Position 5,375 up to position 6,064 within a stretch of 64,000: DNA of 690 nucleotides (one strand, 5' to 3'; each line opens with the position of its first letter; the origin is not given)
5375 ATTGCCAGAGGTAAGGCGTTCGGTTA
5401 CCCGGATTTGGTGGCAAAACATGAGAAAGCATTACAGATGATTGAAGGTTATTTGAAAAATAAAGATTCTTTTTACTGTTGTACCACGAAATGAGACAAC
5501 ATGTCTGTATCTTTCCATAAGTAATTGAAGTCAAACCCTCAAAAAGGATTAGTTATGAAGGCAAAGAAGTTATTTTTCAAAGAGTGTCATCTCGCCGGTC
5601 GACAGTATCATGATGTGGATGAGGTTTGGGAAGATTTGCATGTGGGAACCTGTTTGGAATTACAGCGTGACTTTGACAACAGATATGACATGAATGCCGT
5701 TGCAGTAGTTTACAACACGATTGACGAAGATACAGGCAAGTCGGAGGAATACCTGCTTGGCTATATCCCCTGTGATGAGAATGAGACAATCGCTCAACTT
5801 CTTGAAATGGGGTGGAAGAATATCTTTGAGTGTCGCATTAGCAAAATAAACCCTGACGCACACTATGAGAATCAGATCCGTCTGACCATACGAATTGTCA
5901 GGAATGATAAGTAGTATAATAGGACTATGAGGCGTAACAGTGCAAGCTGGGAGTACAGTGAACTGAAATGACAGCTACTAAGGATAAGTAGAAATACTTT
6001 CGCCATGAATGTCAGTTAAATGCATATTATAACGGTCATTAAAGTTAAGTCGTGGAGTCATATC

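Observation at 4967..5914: Small alarmone hydrolase (HD) gene immediately followed by a stand-alone HIRAN-domain gene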

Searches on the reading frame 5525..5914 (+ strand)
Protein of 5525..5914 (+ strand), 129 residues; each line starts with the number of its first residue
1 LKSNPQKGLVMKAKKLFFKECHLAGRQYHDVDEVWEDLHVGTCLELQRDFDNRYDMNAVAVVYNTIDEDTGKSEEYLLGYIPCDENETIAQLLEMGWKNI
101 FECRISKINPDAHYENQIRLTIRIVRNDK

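Call 3: search_protein_families(library=pfam, proteins=[window:5525-5914:+], max_evalue=0.1)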
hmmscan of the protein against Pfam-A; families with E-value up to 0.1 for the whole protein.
window:5525-5914:+ (129 aa): 1 family
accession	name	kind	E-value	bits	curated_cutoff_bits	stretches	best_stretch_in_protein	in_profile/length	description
PF08797.16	HIRAN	-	3.6e-10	40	24.7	1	20-104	5-77/96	HIRAN domain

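Call 4: search_protein_families(library=ncbifam, proteins=[window:5525-5914:+], max_evalue=0.1)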
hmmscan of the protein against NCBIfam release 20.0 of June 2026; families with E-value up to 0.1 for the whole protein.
window:5525-5914:+ (129 aa): 0 families

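Call 5: search_protein_families(library=padloc, proteins=[window:5525-5914:+], max_evalue=0.1)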
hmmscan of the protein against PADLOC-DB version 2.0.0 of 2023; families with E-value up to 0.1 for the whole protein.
window:5525-5914:+ (129 aa): 5 families
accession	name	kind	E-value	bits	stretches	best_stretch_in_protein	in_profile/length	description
PDLC04352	PDC-M03B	-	1.2e-13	49.3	1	12-123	127-227/250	-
PDLC04349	PDC-M03B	-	8.4e-09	33.4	1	15-124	126-229/232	-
PDLC04347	PDC-M03B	-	8.1e-08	30.2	1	32-123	143-222/245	-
PDLC04348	PDC-M03B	-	2.8e-07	28.5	1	19-114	130-217/248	-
PDLC04351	PDC-M03B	-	0.0063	14.1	1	20-97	132-203/255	-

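Call 31: find_homologous_proteins(query=window:5555-5911:+)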
Query window:5555-5911:+ (119 aa): 730 proteins with E <= 0.001 among 735 candidates; the best 120 are listed.
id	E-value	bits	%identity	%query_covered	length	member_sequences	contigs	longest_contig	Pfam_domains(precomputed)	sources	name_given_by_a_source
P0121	9.7e-75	267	97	100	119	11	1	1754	PF08797.17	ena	-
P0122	9.9e-70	250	93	100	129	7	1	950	PF08797.17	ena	-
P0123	5.2e-69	248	92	100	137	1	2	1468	PF08797.17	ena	-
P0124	2.9e-68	246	92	100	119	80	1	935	PF08797.17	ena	-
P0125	6.2e-67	241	89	100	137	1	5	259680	PF08797.17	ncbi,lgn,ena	-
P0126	8.0e-67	241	88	100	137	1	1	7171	PF08797.17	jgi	jgi:hypothetical protein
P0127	8.0e-66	238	87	100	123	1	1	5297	PF08797.17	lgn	-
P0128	7.2e-65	235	88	100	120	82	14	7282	PF08797.17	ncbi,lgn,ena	-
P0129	8.9e-65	234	88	100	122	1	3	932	PF08797.17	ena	-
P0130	1.1e-64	234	87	100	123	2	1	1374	PF08797.17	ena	-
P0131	2.2e-64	233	88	100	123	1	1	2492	PF08797.17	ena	-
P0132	3.0e-64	233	87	100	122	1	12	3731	PF08797.17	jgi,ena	-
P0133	3.0e-64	233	87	100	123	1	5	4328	PF08797.17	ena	-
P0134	3.1e-64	233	87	100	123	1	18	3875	PF08797.17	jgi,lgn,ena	jgi:hypothetical protein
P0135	3.7e-64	232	87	100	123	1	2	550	PF08797.17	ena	-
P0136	4.2e-64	232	87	100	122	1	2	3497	PF08797.17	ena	-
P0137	4.3e-64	232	87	100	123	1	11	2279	PF08797.17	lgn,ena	-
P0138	4.9e-64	232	86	100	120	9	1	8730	PF08797.17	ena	-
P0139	1.1e-63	231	87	100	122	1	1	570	PF08797.17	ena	-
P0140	1.1e-63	231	87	100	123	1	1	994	PF08797.17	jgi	jgi:hypothetical protein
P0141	1.1e-63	231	87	100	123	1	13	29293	PF08797.17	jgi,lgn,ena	jgi:hypothetical protein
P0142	1.1e-63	231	87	100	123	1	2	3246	PF08797.17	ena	-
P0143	1.4e-63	231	87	100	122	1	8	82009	PF08797.17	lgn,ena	-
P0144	1.8e-63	230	85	100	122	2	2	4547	PF08797.17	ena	-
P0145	2.8e-63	230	86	100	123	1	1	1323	PF08797.17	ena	-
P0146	2.9e-63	230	86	100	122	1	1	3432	PF08797.17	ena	-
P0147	3.1e-63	229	86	100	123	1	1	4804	PF08797.17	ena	-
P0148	5.1e-63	229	83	100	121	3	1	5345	PF08797.17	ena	-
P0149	6.1e-63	229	85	100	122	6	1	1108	PF08797.17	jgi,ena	-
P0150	7.2e-63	228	86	100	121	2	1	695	PF08797.17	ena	-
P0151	7.2e-63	228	82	100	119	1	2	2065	PF08797.17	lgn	-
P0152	1.0e-62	228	86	100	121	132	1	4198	PF08797.17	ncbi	-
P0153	1.1e-62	228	86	98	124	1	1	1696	PF08797.17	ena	-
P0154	1.4e-62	227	84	100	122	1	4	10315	PF08797.17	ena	-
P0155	1.9e-62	227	82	99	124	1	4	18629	PF08797.17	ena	-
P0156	2.1e-62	227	84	100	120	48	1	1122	PF08797.17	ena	-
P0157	2.2e-62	227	85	99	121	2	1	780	PF08797.17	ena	-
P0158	2.5e-62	227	84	97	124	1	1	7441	PF08797.17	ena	-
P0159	3.0e-62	226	85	100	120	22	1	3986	PF08797.17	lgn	-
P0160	4.9e-62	226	83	100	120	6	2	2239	PF08797.17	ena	-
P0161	5.1e-62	226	81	99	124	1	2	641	PF08797.17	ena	-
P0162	6.5e-62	225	83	100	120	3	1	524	PF08797.17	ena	-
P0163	6.8e-62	225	82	100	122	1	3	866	PF08797.17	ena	-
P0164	8.5e-62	225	82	100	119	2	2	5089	PF08797.17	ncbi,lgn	-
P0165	8.8e-62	225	83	100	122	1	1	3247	PF08797.17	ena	-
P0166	8.8e-62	225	83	100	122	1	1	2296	PF08797.17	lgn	-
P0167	9.2e-62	225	85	99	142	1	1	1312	PF08797.17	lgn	-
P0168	9.4e-62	225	85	100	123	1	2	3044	PF08797.17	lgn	-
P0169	9.5e-62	225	82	100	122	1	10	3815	PF08797.17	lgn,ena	-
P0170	1.0e-61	225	82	100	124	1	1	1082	PF08797.17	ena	-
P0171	1.4e-61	224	83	97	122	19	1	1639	PF08797.17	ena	-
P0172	1.6e-61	224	85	100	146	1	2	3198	PF08797.17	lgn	-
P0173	1.6e-61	224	85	100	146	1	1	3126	PF08797.17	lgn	-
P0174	1.6e-61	224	85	100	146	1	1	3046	PF08797.17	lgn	-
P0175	1.6e-61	224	81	100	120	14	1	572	PF08797.17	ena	-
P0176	1.7e-61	224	82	100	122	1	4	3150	PF08797.17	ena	-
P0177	2.1e-61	224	83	99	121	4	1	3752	PF08797.17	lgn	-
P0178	2.2e-61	224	85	99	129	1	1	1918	PF08797.17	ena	-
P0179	2.3e-61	223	82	100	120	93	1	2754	PF08797.17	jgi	-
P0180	2.5e-61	223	82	100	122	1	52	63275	PF08797.17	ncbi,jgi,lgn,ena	-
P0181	2.5e-61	223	84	99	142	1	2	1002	PF08797.17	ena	-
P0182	2.6e-61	223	82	100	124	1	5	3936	PF08797.17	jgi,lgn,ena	jgi:hypothetical protein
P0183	2.7e-61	223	84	99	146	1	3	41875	PF08797.17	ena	-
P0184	3.0e-61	223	83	100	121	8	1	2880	PF08797.17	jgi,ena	jgi:hypothetical protein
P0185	3.3e-61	223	84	99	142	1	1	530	PF08797.17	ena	-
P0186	3.3e-61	223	84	99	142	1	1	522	PF08797.17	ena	-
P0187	3.6e-61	223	82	100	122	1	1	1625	PF08797.17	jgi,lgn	jgi:hypothetical protein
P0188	3.7e-61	223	83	99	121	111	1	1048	PF08797.17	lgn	-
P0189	4.8e-61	222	81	100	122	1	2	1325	PF08797.17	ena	-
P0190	4.8e-61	222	81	100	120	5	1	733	PF08797.17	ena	-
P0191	6.0e-61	222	81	99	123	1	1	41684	PF08797.17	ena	-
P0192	6.3e-61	222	81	99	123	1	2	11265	PF08797.17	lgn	-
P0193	7.0e-61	222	82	100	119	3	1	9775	PF08797.17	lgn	-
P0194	9.4e-61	221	82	100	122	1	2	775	PF08797.17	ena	-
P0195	1.2e-60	221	82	100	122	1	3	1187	PF08797.17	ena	-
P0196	1.3e-60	221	82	100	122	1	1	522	PF08797.17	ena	-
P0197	1.3e-60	221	82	100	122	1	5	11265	PF08797.17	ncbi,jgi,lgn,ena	jgi:hypothetical protein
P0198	1.7e-60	221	82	99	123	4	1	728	PF08797.17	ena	-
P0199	1.8e-60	220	82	99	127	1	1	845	PF08797.17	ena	-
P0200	2.6e-60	220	82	99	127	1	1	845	PF08797.17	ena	-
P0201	2.7e-60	220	81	100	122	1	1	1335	PF08797.17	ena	-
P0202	2.8e-60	220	81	100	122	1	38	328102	PF08797.17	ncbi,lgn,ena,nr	ncbi:MAG: HIRAN domain-containing protein [Bacteroidaceae bacterium]|nr:HIRAN domain-containing prot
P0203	3.2e-60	220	83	99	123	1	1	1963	PF08797.17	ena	-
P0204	3.3e-60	220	82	99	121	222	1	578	PF08797.17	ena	-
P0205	5.3e-60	219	81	100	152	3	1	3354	PF08797.17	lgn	-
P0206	5.6e-60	219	82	99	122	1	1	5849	PF08797.17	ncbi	-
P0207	6.0e-60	219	81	100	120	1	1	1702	PF08797.17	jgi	-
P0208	6.3e-60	219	80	100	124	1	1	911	PF08797.17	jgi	jgi:hypothetical protein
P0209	7.1e-60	219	82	100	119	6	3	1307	PF08797.17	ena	-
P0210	7.8e-60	218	82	99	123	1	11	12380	PF08797.17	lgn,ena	-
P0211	8.0e-60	218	81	99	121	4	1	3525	PF08797.17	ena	-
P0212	8.0e-60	218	81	100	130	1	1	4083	PF08797.17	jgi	-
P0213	8.6e-60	218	82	99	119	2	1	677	PF08797.17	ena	-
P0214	1.0e-59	218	79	100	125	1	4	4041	PF08797.17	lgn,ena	-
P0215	1.2e-59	218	81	99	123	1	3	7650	PF08797.17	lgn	-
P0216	1.4e-59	218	82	99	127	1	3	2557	PF08797.17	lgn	-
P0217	1.5e-59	218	82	99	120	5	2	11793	PF08797.17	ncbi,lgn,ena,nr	ncbi:MAG: HIRAN domain-containing protein [Prevotella sp.]|nr:HIRAN domain-containing protein [Prevo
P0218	1.6e-59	217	81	100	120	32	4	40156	PF08797.17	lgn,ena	-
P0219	1.7e-59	217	82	100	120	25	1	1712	PF08797.17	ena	-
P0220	3.0e-59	217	83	99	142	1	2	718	PF08797.17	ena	-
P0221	3.6e-59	216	86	93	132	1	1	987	PF08797.17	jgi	jgi:hypothetical protein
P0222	4.0e-59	216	80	100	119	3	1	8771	PF08797.17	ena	-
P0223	4.4e-59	216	79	99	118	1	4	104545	PF08797.17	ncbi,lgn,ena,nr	ncbi:MAG: HIRAN domain-containing protein [Bacteroidaceae bacterium]|nr:HIRAN domain-containing prot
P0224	4.5e-59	216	81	100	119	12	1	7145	PF08797.17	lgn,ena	-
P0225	4.8e-59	216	79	100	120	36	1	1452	PF08797.17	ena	-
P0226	6.4e-59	216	79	100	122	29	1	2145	PF08797.17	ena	-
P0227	1.1e-58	215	80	99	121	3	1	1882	PF08797.17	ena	-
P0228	1.1e-58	215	80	99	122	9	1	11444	PF08797.17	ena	-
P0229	1.2e-58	215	83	98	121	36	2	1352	PF08797.17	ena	-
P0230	1.5e-58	214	78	100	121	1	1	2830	PF08797.17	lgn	-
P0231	2.0e-58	214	80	99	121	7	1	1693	PF08797.17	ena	-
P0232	2.1e-58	214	79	99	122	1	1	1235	PF08797.17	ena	-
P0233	2.4e-58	214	80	99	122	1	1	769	PF08797.17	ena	-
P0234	3.8e-58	213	81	99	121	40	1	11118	PF08797.17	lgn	-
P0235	4.2e-58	213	79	100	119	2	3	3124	PF08797.17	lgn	-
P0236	5.4e-58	213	78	99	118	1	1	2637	PF08797.17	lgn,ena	-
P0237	7.2e-58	212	80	99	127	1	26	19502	PF08797.17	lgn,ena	-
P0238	8.4e-58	212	81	98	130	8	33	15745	PF08797.17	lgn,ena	-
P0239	1.1e-57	212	79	99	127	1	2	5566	PF08797.17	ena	-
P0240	1.3e-57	211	80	99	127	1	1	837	PF08797.17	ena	-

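Call 32: find_encoding_contigs(protein=P0202, flank=5000, max_places=4)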
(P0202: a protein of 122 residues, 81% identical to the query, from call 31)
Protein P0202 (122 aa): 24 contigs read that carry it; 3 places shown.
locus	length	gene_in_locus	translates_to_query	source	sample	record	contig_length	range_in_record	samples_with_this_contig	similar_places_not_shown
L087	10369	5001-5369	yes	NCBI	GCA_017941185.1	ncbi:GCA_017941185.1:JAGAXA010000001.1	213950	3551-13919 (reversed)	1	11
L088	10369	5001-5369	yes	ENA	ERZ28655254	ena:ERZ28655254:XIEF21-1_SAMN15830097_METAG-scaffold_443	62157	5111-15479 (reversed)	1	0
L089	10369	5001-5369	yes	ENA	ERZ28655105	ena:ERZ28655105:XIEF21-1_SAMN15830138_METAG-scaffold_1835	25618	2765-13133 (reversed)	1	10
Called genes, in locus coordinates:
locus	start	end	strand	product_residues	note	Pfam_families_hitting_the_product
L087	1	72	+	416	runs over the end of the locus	PF19888:DUF6361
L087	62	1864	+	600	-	PF13091:PLDc_2 (weak)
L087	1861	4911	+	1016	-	PF00271:Helicase_C (faint)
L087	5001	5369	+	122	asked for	PF08797:HIRAN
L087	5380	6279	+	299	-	-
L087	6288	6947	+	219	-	PF04402:SIMPL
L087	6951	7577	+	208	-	PF13353:Fer4_12, PF04055:Radical_SAM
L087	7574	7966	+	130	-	-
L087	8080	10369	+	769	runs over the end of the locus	PF00270:DEAD, PF04851:ResIII, PF18766:SWI2_SNF2, PF08463:EcoEI_R_C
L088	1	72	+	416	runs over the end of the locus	PF19888:DUF6361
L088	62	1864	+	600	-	PF13091:PLDc_2 (weak)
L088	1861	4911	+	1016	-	PF00271:Helicase_C (faint)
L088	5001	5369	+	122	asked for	PF08797:HIRAN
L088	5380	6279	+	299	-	-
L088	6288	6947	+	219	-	PF04402:SIMPL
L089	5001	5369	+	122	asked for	PF08797:HIRAN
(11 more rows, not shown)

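Call 33: find_encoding_contigs(protein=P0180, flank=5000, max_places=4)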
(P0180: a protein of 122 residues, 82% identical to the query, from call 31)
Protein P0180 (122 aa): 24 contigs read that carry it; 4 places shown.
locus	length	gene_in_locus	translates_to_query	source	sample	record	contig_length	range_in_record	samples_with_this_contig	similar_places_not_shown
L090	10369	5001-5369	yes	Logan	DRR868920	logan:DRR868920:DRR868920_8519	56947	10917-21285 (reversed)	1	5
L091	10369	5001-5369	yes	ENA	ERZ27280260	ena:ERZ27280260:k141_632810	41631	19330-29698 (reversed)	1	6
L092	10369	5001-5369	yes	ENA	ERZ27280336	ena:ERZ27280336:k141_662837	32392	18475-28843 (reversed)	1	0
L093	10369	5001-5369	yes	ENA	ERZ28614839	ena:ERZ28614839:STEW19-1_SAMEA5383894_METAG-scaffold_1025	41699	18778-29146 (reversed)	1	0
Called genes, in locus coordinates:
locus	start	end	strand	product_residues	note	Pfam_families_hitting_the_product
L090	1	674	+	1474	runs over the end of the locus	PF00580:UvrD-helicase, PF13245:AAA_19, PF13361:UvrD_C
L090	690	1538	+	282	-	-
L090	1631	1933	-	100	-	-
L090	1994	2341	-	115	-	PF05013:FGase (weak)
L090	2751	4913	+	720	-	-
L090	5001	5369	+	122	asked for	PF08797:HIRAN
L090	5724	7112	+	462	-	PF02601:Exonuc_VII_L, PF14362:DUF4407 (weak)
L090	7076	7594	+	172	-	-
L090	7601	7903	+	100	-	-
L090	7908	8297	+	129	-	-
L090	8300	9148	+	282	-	PF01381:HTH_3 (faint), PF12728:HTH_17, PF13384:HTH_23 (faint), PF13518:HTH_28 (faint), PF03118:RNA_pol_A_CTD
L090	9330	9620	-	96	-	-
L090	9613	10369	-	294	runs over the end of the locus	-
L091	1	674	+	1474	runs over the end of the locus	PF00580:UvrD-helicase, PF13245:AAA_19, PF13361:UvrD_C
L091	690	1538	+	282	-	-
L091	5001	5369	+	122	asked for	PF08797:HIRAN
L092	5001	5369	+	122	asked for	PF08797:HIRAN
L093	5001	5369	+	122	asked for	PF08797:HIRAN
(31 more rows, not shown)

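Call 34: find_encoding_contigs(protein=P0125, flank=6000, max_places=3)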
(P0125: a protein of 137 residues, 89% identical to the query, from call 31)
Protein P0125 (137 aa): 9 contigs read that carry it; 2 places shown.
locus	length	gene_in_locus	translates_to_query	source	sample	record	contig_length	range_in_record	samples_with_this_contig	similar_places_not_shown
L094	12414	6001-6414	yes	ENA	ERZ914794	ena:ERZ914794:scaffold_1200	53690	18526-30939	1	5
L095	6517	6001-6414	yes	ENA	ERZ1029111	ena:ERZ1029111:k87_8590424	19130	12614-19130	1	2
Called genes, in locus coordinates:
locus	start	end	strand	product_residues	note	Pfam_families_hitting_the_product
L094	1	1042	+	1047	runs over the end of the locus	PF00580:UvrD-helicase, PF13245:AAA_19, PF13361:UvrD_C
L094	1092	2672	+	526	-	-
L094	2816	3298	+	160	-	-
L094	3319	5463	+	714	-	-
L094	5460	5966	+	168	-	-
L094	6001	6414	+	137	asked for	PF08797:HIRAN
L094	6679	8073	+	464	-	-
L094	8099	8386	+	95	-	-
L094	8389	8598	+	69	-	-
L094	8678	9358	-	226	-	-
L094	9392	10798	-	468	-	PF01076:Mob_Pre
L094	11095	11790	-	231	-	-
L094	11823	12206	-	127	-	PF12728:HTH_17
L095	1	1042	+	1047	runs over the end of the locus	PF00580:UvrD-helicase, PF13245:AAA_19, PF13361:UvrD_C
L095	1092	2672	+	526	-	-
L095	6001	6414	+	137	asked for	PF08797:HIRAN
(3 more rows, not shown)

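Call 35: search_protein_families(library=padloc, proteins=[L090:2751-4913:+, L090:5724-7112:+, L090:7076-7594:+, L094:1092-2672:+, L094:2816-3298:+, L094:5460-5966:+, L087:5380-6279:+, L087:1861-4911:+, L087:62-1864:+], max_evalue=0.001)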
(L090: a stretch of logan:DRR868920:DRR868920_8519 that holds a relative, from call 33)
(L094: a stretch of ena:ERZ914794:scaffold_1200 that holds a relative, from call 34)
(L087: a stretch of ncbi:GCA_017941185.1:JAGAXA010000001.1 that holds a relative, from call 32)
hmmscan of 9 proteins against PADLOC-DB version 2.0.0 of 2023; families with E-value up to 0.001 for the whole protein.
L090:2751-4913:+ (720 aa): 0 families

L090:5724-7112:+ (462 aa): 9 families
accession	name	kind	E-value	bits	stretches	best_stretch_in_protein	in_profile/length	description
PDLC00601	ZorA1|ZorA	-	1.5e-06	25.1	1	233-428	303-505/699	MotA/ExbB/TolQ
PDLC03924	MkoC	-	2.2e-05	20.7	1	267-426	344-539/1136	-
PDLC00598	ZorA1|ZorA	-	3.4e-05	20.4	1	270-430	351-516/663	MotA/ExbB/TolQ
PDLC00518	JetC1|JetC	-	6.4e-05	19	1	272-427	293-448/1112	DUF3584 domain; MukB-like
PDLC02668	DndD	-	0.00016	18.8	1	268-430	303-461/659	DndD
PDLC00553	JetC2|JetC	-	0.00034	16.6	1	293-428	856-993/1361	DUF3584 domain; MukB-like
PDLC00582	JetC3|JetC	-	0.00045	16.1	1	256-428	401-569/1472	DUF3584 domain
PDLC00580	JetC3|JetC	-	0.00052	16.4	1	288-426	246-386/1068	DUF3584 domain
PDLC00599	ZorA1|ZorA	-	0.00061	16.6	1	265-435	363-536/631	MotA/ExbB/TolQ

L090:7076-7594:+ (172 aa): 0 families

L094:1092-2672:+ (526 aa): 0 families

L094:2816-3298:+ (160 aa): 0 families

L094:5460-5966:+ (168 aa): 0 families

L087:5380-6279:+ (299 aa): 0 families

L087:1861-4911:+ (1016 aa): 19 families
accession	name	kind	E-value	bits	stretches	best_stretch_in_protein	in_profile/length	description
PDLC03830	ZacC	-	2.2e-249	829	1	3-1007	11-1018/1019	-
PDLC04556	PDC-M27C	-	6.6e-19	65.7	1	838-892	746-800/892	-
PDLC02621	DrmD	-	1.4e-14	51.4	1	838-903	566-634/1040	DrmD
PDLC04554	PDC-M27C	-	4.2e-14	49.7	1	841-891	762-812/1217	-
PDLC02572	DrmA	-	1.8e-11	40.8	1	834-898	565-627/1043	DrmA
PDLC02843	DpdE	-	2.6e-11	40.2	2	26-87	176-231/1091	DpdE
PDLC04555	PDC-M27C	-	6.5e-11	39.6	1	840-892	498-550/656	-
PDLC02623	DrmD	-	1e-09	34.8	1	848-901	580-632/1040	DrmD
PDLC02840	DpdE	-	1.5e-09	34.8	1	850-893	612-655/1091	DpdE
PDLC02619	DrmD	-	1.6e-09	34.5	1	821-892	461-533/872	DrmD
PDLC02500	BrxHI|BrxHII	-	2.3e-09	34.4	1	838-891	522-572/933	BrxHI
PDLC02633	DrmD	-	2.7e-09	33.5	1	827-903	565-639/839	DrmD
PDLC02846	DpdE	-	7.3e-09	32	1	850-893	618-661/1034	DpdE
PDLC02625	DrmD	-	1.7e-08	31.5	1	793-893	272-370/792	DrmD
PDLC02629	DrmD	-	4.7e-08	29.9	1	850-892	43-85/508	DrmD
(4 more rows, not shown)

L087:62-1864:+ (600 aa): 1 family
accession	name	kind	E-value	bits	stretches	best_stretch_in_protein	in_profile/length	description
PDLC03829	ZacB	-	1.1e-130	435.3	1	9-595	6-583/586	-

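Call 45: search_dna_similar(query=window:5555-5911:+, collection=phages, mode=protein, max_rows=15)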
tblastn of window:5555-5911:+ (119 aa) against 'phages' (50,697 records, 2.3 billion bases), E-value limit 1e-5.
No match.

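Call 56: search_solved_structures(query=A6, max_evalue=1, show_alignments=2)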
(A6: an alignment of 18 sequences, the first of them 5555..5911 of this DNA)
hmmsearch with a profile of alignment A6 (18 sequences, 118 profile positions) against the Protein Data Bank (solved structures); distinct sequences matched with E-value up to 1: 10.
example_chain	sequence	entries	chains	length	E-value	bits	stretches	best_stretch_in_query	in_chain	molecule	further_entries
3k2y_A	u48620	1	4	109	5.3e-09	39.2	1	12-83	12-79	uncharacterized protein lp_0118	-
2mzn_A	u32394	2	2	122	0.03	17.4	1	32-89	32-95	Helicase-like transcription factor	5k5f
5bnh_A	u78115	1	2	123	0.03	17.3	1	32-89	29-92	Helicase-like transcription factor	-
4xzf_A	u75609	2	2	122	0.031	17.3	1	32-89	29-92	Helicase-like transcription factor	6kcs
4s0n_A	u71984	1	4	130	0.035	17.1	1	32-89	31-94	Helicase-like transcription factor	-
4xzg_A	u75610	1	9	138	0.041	16.9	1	32-89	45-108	Helicase-like transcription factor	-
3bn7_A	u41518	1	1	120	0.26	14.3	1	11-58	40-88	Ferredoxin-like protein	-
6f91_A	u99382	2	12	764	0.27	14.3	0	4-44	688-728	Putative alpha-1,2-mannosidase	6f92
2dgs_A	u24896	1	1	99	0.43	13.6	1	48-92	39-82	DAZ-associated protein 1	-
4v61_BM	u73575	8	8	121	0.99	12.5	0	21-81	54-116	Ribosomal Protein L14 | 50S ribosomal protein L14, chloroplastic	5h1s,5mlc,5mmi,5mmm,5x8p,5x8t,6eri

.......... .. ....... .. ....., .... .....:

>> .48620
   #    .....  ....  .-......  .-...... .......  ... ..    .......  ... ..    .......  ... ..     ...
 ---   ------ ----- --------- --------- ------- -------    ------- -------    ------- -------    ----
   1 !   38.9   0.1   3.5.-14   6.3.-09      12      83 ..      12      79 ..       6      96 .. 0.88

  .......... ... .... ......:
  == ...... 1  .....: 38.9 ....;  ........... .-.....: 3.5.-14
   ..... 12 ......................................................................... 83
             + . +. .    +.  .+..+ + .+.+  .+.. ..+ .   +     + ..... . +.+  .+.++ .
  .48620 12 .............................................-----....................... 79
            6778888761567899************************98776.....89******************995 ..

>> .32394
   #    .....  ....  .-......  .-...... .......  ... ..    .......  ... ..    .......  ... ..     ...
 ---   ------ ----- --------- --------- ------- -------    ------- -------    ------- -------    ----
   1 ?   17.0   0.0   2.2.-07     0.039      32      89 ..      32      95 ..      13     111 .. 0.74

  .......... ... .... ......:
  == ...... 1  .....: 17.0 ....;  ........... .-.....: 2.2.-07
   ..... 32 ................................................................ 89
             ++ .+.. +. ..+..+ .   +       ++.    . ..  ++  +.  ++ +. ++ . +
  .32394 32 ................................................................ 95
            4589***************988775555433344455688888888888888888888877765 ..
